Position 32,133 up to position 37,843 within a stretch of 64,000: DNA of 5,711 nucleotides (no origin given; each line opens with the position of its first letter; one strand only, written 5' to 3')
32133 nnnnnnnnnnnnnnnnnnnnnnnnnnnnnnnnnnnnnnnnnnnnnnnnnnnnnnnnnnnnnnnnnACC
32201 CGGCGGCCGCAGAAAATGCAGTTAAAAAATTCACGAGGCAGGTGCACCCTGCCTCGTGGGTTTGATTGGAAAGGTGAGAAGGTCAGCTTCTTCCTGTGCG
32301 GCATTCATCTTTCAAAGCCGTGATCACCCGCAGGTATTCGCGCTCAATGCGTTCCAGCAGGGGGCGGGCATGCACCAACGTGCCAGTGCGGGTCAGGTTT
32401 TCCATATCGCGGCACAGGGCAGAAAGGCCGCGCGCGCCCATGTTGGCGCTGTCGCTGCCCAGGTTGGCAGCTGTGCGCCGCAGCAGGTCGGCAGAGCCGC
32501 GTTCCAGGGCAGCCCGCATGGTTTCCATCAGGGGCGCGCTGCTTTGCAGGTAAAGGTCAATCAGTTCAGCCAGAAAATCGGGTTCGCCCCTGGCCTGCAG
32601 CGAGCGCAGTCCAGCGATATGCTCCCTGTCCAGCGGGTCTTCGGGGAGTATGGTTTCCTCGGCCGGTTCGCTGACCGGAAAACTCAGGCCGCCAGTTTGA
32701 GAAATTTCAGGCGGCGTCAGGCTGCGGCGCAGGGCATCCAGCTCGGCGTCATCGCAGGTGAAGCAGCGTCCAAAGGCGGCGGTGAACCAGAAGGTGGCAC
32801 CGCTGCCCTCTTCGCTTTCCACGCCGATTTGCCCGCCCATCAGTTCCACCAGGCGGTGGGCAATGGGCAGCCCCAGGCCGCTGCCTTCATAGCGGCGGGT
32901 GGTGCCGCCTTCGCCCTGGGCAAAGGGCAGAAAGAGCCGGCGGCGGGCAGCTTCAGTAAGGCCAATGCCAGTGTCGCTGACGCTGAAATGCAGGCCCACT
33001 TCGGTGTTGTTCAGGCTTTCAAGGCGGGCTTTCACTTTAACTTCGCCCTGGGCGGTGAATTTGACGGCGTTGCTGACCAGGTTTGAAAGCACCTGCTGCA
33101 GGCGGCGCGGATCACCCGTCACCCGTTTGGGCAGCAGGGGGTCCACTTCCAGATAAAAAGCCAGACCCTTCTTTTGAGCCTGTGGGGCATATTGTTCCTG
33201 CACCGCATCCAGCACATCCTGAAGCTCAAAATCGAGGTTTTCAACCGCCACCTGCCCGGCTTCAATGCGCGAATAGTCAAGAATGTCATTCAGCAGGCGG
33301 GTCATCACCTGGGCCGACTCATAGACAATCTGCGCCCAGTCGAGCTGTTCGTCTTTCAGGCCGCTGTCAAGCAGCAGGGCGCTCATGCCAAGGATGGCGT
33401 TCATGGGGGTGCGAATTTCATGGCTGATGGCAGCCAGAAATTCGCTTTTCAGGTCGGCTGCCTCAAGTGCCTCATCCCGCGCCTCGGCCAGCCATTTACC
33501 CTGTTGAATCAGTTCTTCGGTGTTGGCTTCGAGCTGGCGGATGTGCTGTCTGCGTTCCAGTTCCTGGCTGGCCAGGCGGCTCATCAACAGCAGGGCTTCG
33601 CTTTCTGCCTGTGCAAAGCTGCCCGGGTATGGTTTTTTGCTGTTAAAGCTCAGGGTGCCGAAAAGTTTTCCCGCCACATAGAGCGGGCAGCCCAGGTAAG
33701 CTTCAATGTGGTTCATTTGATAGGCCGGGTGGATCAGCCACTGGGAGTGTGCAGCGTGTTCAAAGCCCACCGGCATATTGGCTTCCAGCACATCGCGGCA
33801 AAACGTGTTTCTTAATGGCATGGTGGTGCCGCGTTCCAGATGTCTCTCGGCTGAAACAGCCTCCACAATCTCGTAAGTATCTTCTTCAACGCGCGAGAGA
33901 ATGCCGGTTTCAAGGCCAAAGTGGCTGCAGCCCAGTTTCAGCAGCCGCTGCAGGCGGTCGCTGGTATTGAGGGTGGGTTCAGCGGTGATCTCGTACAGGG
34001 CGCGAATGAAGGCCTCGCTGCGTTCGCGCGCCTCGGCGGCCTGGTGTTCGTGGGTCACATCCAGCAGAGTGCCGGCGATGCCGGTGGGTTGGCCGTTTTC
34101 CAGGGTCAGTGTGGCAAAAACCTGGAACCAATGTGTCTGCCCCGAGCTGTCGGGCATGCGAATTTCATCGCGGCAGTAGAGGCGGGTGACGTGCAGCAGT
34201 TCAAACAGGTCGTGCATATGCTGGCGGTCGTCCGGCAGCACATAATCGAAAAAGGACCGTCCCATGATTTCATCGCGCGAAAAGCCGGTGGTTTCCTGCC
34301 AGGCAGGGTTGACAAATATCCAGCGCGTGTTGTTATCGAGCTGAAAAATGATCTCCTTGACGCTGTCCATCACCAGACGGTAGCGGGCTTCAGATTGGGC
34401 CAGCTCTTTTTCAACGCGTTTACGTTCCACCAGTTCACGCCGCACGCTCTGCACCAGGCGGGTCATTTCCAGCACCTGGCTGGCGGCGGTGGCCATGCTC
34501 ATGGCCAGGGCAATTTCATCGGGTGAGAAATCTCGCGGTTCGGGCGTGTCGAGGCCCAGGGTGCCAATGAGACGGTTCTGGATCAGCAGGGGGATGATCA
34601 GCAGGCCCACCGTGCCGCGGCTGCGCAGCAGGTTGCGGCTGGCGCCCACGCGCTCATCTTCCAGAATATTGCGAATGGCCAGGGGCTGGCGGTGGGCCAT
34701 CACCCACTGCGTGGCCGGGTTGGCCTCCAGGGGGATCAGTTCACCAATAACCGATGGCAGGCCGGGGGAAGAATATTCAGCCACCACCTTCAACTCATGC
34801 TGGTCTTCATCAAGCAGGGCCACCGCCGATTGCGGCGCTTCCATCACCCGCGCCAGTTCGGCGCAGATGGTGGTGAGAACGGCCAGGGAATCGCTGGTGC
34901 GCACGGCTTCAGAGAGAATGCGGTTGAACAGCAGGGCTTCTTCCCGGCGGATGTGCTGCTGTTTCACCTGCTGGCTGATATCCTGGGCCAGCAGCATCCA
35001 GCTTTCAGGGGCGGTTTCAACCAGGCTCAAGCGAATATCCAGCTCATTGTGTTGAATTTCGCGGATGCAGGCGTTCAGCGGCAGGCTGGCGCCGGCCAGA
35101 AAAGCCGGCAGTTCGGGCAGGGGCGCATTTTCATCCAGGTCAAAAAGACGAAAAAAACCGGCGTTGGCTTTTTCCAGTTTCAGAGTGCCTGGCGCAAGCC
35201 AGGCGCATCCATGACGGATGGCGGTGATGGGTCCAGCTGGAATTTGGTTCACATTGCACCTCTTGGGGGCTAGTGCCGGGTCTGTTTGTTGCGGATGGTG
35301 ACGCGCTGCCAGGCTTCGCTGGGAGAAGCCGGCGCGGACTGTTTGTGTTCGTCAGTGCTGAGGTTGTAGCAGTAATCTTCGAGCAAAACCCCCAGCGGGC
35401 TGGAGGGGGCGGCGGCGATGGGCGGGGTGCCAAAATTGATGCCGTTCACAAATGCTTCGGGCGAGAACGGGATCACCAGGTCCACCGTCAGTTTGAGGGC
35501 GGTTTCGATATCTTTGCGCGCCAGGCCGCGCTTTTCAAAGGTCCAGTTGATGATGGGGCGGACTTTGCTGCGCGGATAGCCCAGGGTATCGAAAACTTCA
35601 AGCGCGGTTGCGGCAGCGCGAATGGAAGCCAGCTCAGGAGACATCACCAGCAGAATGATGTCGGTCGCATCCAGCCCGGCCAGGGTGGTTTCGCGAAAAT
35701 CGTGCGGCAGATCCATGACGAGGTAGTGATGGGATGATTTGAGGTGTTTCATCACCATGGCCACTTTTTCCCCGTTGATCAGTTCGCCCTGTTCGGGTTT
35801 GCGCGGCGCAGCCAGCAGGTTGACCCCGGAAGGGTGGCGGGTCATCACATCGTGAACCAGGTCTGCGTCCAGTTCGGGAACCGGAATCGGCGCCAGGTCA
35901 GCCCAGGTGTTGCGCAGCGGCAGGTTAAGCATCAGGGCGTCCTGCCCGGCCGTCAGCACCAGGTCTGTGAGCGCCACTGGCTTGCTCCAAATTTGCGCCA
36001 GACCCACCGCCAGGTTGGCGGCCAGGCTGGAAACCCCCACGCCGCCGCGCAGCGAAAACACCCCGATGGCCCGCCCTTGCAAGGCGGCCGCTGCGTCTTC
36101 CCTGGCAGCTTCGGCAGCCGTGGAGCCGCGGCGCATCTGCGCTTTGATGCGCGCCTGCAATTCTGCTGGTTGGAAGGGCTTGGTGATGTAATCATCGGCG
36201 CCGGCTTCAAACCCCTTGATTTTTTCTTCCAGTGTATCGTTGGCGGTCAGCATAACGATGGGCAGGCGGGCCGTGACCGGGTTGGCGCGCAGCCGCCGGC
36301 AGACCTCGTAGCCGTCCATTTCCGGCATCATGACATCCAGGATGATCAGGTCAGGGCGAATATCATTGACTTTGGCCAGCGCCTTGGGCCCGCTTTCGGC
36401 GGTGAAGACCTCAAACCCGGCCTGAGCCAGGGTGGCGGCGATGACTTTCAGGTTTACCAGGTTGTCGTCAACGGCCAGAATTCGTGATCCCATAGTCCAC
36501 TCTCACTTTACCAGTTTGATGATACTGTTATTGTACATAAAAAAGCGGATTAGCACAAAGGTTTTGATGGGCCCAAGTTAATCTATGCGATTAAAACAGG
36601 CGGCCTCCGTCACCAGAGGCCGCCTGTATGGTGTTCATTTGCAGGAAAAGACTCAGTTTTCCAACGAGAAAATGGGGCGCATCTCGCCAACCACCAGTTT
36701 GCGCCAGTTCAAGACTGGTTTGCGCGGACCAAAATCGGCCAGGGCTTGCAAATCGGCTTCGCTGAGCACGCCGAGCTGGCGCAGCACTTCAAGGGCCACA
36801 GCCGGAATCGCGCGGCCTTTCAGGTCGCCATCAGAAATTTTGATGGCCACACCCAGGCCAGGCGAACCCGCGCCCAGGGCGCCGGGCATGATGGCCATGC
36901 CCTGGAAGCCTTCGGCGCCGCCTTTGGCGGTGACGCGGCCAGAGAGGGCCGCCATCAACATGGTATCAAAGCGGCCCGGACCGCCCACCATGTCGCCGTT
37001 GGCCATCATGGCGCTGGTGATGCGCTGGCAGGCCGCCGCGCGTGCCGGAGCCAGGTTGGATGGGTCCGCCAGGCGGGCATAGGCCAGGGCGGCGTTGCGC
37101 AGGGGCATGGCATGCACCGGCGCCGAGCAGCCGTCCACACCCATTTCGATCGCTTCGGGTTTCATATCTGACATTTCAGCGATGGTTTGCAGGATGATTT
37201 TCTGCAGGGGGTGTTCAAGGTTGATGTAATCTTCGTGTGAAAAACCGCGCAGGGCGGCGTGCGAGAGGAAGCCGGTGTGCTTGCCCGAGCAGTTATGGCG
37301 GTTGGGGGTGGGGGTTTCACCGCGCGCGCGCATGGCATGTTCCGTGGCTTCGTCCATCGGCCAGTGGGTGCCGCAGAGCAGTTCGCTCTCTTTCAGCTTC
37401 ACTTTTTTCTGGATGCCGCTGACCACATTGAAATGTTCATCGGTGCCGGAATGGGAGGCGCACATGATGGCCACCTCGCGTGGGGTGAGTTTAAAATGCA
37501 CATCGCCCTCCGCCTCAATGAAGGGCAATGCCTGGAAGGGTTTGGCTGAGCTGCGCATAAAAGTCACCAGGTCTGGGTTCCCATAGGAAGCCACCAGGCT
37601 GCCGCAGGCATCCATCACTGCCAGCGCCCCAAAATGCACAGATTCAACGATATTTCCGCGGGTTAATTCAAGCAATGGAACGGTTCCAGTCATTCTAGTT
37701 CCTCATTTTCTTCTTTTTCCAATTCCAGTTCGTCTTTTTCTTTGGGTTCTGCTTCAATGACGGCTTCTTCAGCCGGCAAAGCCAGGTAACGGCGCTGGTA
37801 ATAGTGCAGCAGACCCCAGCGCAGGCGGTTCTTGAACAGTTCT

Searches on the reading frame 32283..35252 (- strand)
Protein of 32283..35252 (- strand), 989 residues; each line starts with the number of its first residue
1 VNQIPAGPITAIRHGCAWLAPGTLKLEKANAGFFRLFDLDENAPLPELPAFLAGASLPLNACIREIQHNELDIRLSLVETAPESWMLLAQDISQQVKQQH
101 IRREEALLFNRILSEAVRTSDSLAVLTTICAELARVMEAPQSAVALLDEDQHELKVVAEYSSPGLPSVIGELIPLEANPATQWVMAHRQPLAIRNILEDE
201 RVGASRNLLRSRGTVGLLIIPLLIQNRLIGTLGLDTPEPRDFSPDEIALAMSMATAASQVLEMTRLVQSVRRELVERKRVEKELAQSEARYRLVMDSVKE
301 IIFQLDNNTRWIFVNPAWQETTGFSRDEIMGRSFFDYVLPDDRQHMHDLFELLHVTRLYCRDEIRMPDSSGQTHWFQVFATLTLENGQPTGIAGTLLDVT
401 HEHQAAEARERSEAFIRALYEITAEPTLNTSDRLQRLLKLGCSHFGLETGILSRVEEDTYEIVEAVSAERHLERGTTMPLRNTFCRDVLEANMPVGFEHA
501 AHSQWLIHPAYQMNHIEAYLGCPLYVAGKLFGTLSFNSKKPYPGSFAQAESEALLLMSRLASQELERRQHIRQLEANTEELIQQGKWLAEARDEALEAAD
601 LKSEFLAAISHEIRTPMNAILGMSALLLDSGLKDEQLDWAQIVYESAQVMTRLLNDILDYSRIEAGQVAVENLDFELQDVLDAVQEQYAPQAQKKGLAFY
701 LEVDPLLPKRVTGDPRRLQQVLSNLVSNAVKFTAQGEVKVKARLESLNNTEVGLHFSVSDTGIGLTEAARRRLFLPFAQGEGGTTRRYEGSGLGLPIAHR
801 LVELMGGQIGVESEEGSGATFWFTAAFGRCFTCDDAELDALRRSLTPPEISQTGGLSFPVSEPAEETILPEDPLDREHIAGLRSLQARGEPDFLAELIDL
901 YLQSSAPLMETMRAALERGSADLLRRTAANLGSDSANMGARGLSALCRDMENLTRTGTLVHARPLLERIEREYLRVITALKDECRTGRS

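Call 26: search_protein_families(library=pfam, proteins=[window:32283-35252:-], max_evalue=0.00001)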
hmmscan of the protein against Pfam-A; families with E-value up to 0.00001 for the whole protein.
window:32283-35252:- (989 aa): 11 families
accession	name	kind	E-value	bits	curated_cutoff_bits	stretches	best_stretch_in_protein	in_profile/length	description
PF02518.31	HATPase_c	-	9.2e-29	100.6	26.4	1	713-825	1-107/111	Histidine kinase-, DNA gyrase B-, and HSP90-like ATPase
PF01590.32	GAF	-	2.1e-25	90.2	22.4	2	124-260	4-132/133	GAF domain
PF13185.12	GAF_2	-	3.2e-23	82.9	28.6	2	124-262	6-136/136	GAF domain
PF00512.31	HisKA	-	3.7e-21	75.4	26.9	1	602-666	2-66/66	His Kinase A (phospho-acceptor) domain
PF00989.32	PAS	-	7.7e-16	58.5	22.6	1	290-399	2-113/113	PAS fold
PF13492.12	GAF_3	-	2.7e-13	50.9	27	1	125-262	5-128/129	GAF domain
PF08448.16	PAS_4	-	9.5e-13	48.8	23.1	1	296-403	2-109/110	PAS fold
PF08447.18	PAS_3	-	1.1e-11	45.2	25.6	1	312-395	2-88/89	PAS fold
PF13426.13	PAS_9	-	2.7e-11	44.1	27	1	302-400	4-102/103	PAS domain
PF01627.28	Hpt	-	5.4e-10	39.8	24.6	1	896-976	1-81/84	Hpt domain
PF13188.13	PAS_8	-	5.6e-07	29.7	21.8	0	289-343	1-55/65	PAS domain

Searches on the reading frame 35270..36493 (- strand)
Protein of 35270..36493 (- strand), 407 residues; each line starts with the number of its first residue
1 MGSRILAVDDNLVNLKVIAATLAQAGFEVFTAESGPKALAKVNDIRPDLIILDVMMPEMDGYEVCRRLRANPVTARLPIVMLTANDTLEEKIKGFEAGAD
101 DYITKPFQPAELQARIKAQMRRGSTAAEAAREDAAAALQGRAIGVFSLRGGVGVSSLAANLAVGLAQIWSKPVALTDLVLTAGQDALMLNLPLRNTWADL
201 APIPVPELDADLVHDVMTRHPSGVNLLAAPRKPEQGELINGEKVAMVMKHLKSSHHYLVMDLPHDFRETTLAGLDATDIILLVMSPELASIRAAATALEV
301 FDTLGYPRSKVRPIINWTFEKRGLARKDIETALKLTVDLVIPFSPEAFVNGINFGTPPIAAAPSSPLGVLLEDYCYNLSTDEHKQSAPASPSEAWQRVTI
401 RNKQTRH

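Call 74: search_protein_families(library=pfam, proteins=[window:35270-36493:-], max_evalue=0.0001)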
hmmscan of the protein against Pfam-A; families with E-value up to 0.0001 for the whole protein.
window:35270-36493:- (407 aa): 2 families
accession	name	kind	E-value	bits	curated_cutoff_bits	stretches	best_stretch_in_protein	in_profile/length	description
PF00072.30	Response_reg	-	5.9e-32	110.6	30.2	1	5-117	1-111/111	Response regulator receiver domain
PF06564.18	CBP_BcsQ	-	2.6e-06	27.6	21.3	1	143-299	4-161/234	Cellulose biosynthesis protein BcsQ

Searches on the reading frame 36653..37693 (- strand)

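Call 74: search_protein_families(library=pfam, proteins=[window:36653-37693:-], max_evalue=0.0001)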
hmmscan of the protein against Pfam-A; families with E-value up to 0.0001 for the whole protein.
window:36653-37693:- (346 aa): 1 family
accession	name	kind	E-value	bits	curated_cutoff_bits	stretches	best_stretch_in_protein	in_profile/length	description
PF06089.17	Asparaginase_II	-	7.1e-112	374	25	1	9-339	2-321/322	L-asparaginase II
